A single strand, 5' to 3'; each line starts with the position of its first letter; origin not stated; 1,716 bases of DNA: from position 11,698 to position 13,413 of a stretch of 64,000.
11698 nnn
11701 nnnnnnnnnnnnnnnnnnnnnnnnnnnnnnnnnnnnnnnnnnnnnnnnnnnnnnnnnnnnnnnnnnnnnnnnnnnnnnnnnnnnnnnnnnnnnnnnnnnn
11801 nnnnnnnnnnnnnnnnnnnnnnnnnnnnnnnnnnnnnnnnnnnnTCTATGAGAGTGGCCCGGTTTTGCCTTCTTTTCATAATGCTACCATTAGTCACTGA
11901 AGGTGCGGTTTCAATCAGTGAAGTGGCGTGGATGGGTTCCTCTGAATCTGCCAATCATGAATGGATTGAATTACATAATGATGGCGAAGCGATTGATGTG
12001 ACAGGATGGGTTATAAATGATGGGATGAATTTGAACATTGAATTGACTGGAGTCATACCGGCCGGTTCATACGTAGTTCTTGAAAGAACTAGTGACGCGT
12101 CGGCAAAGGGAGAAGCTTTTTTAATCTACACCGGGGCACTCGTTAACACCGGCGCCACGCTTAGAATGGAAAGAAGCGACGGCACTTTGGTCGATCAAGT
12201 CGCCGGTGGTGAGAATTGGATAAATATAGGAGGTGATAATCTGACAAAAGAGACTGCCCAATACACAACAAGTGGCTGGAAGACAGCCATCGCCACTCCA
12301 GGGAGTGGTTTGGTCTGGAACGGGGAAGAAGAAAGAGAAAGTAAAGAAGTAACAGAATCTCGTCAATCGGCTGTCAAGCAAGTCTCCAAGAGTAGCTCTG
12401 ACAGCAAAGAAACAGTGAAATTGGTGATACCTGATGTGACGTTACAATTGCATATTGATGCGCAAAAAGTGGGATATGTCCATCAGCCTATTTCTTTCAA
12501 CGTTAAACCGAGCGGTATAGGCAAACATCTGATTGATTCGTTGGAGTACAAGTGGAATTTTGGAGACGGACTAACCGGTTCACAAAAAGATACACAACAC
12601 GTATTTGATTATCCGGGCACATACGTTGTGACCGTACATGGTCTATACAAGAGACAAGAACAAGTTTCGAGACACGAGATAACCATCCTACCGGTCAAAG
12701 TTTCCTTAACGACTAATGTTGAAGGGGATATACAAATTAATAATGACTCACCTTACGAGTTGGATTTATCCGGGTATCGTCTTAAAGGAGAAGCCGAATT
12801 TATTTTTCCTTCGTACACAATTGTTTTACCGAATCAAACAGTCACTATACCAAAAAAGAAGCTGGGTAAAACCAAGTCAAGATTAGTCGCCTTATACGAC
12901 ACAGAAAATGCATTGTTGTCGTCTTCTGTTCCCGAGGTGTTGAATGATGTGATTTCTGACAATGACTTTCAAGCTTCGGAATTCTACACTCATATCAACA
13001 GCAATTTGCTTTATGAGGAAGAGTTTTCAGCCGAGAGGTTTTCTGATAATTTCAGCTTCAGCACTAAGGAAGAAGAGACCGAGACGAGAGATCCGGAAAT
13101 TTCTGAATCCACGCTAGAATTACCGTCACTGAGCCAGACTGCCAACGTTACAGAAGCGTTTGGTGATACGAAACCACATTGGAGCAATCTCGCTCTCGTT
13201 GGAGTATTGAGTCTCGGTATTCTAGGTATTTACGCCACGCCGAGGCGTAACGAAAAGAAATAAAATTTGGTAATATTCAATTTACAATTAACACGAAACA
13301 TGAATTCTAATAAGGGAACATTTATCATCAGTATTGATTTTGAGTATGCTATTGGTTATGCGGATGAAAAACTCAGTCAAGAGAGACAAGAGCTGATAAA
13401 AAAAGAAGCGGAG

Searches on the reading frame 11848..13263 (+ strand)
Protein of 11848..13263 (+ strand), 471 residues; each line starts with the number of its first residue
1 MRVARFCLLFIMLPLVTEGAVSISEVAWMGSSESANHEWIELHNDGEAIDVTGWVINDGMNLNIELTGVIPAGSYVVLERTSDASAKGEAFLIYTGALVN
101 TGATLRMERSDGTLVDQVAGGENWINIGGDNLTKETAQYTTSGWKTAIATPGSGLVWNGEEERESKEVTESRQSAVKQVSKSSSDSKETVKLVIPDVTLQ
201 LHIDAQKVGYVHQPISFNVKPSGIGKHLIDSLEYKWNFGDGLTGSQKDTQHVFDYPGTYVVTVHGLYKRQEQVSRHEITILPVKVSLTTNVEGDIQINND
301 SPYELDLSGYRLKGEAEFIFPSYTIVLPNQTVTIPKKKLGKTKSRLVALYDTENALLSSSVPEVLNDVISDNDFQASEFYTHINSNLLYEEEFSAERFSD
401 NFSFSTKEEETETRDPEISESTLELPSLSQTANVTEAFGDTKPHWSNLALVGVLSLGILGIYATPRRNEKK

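Call 28: search_protein_families(library=pfam, max_evalue=0.001, proteins=[window:11848-13263:+])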
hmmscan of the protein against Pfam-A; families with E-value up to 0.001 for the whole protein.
window:11848-13263:+ (471 aa): 3 families
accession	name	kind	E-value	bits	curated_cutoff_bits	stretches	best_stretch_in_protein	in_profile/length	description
PF00932.25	LTD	-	3.4e-16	60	34.3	2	18-119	5-106/109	Lamin Tail Domain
PF18911.6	PKD_4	-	4.9e-09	36.6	27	1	227-263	30-66/85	PKD domain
PF00801.26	PKD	-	5.1e-07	30.1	23.5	1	211-264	13-64/80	PKD domain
